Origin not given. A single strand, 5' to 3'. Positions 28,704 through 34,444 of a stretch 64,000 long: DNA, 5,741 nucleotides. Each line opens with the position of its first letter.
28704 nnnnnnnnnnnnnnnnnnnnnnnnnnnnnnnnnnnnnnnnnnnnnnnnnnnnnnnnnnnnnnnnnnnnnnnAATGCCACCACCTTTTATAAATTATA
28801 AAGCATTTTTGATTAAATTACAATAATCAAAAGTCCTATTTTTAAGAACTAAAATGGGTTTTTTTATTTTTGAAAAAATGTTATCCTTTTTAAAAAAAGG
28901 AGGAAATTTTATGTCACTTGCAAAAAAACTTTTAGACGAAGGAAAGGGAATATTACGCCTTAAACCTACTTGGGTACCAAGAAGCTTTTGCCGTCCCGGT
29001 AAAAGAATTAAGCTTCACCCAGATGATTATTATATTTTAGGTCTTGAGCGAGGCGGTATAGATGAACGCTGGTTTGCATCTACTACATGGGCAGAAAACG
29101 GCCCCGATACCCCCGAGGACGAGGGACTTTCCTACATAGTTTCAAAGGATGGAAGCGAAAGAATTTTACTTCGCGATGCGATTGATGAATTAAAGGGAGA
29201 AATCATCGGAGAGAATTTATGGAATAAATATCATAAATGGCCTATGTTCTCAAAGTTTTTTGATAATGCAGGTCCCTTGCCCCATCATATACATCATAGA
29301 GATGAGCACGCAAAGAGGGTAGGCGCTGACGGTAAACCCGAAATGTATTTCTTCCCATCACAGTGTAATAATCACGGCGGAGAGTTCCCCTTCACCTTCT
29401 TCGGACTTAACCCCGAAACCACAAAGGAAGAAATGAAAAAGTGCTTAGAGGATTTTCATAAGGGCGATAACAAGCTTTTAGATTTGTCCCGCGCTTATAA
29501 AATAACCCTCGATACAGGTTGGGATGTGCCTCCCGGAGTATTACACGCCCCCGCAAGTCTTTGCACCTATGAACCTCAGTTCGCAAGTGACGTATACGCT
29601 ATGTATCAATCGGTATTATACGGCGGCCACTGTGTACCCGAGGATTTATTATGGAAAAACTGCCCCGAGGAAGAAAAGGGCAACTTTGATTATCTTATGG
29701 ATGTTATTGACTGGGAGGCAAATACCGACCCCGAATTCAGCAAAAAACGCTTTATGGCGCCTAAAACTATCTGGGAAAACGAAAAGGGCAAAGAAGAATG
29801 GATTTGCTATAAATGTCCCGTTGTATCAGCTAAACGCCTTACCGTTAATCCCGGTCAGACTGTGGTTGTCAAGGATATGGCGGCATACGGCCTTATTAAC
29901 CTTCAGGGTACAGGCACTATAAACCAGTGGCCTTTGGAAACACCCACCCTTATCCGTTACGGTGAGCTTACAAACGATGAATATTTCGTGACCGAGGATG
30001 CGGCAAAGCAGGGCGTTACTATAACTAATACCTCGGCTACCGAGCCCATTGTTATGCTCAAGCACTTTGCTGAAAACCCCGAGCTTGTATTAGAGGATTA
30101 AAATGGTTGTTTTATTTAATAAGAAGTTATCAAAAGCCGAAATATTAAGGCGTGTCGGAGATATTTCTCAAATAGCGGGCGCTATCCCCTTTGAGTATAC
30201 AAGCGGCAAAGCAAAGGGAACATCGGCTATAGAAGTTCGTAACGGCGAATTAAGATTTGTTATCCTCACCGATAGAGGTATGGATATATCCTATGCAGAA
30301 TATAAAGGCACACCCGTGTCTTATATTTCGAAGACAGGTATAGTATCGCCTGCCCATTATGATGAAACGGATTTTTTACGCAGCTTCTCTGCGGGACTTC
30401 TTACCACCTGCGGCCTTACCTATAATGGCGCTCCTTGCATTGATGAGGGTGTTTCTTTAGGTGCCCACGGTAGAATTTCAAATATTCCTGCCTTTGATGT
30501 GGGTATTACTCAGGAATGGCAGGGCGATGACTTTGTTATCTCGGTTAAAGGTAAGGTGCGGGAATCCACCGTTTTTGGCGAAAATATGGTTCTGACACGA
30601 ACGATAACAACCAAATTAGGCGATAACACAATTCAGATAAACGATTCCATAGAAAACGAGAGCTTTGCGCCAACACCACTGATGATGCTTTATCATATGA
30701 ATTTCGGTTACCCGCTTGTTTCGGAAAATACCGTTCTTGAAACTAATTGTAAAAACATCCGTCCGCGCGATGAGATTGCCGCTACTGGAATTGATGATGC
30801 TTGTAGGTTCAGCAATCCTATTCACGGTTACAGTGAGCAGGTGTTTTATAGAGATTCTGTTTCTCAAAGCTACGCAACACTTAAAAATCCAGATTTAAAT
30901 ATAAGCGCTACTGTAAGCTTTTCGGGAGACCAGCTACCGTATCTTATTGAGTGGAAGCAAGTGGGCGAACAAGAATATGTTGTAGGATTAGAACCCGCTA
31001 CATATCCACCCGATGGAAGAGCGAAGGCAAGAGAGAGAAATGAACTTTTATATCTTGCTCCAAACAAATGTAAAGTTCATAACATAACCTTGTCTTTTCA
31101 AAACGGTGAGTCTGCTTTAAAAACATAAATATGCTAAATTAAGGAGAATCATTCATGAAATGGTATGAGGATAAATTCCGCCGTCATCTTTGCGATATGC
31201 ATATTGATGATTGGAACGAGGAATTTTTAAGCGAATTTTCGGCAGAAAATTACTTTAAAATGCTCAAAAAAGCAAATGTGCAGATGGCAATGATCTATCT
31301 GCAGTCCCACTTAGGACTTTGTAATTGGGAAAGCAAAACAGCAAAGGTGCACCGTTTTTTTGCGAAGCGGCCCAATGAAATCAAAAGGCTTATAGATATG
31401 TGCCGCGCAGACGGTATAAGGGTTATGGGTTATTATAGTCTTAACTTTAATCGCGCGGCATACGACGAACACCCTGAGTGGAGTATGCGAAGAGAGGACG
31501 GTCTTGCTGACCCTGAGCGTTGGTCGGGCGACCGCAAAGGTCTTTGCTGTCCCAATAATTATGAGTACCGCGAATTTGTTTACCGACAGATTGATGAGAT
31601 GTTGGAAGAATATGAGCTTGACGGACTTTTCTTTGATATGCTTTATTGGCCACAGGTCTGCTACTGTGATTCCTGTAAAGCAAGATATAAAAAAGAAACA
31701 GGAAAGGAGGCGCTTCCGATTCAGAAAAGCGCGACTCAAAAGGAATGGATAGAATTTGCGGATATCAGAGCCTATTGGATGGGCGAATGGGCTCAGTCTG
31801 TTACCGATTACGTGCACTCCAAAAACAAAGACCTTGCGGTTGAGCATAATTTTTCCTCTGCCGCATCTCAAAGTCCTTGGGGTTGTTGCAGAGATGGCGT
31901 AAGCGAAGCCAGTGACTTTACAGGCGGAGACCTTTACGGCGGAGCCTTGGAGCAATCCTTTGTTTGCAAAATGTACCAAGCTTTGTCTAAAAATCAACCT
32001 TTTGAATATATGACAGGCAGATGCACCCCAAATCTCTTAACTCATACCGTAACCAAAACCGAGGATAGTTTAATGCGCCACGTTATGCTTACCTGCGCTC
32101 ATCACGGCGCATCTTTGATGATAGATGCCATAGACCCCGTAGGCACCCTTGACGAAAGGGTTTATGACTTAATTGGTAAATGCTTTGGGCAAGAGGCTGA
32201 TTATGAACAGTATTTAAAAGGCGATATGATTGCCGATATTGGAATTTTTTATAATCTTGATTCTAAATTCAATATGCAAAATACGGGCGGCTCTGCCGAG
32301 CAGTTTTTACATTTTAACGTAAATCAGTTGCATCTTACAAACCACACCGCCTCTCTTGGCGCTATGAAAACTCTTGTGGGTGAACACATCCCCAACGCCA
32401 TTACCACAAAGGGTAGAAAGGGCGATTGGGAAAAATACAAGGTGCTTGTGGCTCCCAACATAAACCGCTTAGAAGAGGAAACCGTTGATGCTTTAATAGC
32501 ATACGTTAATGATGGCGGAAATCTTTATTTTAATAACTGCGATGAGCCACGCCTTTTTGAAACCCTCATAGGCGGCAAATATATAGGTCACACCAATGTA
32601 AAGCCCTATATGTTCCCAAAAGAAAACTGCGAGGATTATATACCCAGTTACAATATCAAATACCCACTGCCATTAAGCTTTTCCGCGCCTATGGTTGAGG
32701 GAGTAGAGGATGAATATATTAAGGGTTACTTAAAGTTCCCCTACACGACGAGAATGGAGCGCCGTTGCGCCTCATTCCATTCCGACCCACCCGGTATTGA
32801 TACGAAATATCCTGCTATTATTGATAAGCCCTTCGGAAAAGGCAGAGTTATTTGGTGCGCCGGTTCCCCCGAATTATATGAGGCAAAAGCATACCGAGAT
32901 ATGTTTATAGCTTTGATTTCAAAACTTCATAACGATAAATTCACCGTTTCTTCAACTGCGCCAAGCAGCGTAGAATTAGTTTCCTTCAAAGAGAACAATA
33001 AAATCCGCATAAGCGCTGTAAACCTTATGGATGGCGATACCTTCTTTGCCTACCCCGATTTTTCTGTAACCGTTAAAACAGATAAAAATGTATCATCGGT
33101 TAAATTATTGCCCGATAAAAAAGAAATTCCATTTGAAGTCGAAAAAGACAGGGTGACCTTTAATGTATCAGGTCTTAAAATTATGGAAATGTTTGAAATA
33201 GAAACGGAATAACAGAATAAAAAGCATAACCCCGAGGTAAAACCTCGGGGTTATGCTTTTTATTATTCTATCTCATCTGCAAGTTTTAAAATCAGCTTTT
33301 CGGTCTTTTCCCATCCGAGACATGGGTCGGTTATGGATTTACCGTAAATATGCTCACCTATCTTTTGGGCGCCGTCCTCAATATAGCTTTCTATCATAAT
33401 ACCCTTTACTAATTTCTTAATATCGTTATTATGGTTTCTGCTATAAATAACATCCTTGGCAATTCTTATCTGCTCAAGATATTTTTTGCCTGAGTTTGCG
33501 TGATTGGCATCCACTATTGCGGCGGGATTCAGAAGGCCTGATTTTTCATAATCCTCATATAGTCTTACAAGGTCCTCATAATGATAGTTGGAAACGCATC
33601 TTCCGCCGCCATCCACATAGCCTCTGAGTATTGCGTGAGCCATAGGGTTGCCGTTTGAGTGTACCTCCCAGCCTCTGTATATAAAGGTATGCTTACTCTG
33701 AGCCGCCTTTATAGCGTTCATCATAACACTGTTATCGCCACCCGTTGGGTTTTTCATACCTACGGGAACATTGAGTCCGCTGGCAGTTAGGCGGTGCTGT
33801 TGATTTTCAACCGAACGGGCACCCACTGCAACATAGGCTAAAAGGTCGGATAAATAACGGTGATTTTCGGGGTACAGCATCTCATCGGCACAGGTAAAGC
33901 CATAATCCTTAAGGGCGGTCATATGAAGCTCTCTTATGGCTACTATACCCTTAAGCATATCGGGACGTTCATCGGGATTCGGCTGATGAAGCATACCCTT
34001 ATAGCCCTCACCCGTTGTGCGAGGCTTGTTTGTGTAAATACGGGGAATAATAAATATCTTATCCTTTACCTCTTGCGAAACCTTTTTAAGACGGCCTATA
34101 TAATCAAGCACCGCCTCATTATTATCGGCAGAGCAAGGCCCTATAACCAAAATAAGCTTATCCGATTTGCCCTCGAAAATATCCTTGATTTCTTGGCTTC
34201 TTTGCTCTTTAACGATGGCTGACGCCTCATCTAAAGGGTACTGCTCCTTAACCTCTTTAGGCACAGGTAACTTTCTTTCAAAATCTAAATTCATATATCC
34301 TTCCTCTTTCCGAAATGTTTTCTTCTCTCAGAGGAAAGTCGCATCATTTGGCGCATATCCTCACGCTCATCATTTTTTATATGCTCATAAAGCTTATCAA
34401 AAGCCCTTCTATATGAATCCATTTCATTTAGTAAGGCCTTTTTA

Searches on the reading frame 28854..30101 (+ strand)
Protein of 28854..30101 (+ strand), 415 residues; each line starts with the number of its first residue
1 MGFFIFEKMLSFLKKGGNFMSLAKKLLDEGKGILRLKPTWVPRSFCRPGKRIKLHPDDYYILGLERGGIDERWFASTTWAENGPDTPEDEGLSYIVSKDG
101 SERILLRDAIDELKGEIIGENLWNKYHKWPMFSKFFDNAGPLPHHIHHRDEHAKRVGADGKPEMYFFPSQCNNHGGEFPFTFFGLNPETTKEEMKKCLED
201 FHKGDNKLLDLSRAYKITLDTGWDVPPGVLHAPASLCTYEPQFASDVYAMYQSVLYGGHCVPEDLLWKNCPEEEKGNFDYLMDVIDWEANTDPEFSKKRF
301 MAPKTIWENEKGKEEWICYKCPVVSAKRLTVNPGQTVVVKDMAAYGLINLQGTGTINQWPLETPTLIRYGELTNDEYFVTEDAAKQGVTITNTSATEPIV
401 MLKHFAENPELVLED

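Call 23: search_protein_families(library=pfam, proteins=[window:28854-30101:+], max_evalue=0.00001)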
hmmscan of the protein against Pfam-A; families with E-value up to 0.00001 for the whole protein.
window:28854-30101:+ (415 aa): 0 families

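Call 71: search_solved_structures(query=window:28854-30101:+, max_evalue=0.01)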
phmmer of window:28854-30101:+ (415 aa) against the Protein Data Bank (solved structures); distinct sequences matched with E-value up to 0.01: 0.

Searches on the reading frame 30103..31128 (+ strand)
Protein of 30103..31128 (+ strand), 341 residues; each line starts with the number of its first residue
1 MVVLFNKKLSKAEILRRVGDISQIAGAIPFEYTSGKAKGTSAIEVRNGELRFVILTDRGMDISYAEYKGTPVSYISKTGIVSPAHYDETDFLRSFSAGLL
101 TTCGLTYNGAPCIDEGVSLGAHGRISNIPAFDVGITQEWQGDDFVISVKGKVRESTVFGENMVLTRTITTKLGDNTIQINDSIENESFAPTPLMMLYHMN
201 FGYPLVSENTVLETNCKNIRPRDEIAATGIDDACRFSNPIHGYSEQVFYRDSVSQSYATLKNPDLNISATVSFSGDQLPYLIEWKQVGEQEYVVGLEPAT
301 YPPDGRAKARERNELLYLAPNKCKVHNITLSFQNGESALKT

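Call 23: search_protein_families(library=pfam, proteins=[window:30103-31128:+], max_evalue=0.00001)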
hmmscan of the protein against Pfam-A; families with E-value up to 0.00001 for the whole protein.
window:30103-31128:+ (341 aa): 1 family
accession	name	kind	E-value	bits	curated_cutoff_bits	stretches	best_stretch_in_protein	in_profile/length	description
PF14486.12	DUF4432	-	3.8e-97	325.2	32.5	1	38-331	2-303/304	Domain of unknown function (DUF4432)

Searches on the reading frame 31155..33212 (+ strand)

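Call 23: search_protein_families(library=pfam, proteins=[window:31155-33212:+], max_evalue=0.00001)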
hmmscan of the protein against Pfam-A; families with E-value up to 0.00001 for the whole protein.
window:31155-33212:+ (685 aa): 4 families
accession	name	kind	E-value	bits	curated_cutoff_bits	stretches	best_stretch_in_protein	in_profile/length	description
PF14871.12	GHL6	-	1.5e-22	80.6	35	1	29-162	1-132/132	Hypothetical glycosyl hydrolase 6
PF01120.23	Alpha_L_fucos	-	1.3e-09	38.5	25.2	1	24-190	89-217/345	Alpha-L-fucosidase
PF08532.16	Glyco_hydro_42M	-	1.5e-08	34.8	25.8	0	407-457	39-87/207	Beta-galactosidase trimerisation domain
PF02638.21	GHL10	-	3.2e-07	30.2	27.9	1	33-201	24-197/311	Glycosyl hydrolase-like 10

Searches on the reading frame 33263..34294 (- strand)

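Call 23: search_protein_families(library=pfam, proteins=[window:33263-34294:-], max_evalue=0.00001)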
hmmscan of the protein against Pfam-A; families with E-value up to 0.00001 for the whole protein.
window:33263-34294:- (343 aa): 1 family
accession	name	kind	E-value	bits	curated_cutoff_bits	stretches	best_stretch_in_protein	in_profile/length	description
PF00793.26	DAHP_synth_1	-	8.2e-46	156.5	25.5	1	34-334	8-268/270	DAHP synthetase I family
